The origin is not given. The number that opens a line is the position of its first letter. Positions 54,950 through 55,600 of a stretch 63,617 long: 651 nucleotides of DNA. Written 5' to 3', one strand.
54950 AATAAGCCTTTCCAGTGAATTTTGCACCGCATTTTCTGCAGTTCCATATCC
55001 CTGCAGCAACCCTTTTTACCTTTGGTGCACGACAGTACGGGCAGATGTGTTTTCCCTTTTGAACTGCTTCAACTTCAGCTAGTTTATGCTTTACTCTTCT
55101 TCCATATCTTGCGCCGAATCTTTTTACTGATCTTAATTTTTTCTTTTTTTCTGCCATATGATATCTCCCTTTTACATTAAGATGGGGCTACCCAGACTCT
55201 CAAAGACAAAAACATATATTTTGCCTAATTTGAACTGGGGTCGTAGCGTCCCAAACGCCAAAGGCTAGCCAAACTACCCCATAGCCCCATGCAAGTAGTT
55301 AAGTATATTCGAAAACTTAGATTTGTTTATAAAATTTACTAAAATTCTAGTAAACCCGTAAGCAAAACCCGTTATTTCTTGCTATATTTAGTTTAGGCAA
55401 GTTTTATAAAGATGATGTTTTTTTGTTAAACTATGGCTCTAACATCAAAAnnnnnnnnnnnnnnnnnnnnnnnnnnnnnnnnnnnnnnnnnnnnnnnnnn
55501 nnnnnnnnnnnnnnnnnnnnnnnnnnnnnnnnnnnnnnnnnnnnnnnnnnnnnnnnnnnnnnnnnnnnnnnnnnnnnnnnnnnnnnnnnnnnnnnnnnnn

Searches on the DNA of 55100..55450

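Call 64: search_rna_families(source=window, start=55100, end=55450, threshold=evalue, max_evalue=1, show_alignments=2)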
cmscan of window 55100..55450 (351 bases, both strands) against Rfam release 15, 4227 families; matches with E-value up to 1: 1.
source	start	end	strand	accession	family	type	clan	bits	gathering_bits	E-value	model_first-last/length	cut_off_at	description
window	55155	55194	-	RF03084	DUF2815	Gene; sRNA;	-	19.4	41.2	0.34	1-62/62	no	DUF2815 RNA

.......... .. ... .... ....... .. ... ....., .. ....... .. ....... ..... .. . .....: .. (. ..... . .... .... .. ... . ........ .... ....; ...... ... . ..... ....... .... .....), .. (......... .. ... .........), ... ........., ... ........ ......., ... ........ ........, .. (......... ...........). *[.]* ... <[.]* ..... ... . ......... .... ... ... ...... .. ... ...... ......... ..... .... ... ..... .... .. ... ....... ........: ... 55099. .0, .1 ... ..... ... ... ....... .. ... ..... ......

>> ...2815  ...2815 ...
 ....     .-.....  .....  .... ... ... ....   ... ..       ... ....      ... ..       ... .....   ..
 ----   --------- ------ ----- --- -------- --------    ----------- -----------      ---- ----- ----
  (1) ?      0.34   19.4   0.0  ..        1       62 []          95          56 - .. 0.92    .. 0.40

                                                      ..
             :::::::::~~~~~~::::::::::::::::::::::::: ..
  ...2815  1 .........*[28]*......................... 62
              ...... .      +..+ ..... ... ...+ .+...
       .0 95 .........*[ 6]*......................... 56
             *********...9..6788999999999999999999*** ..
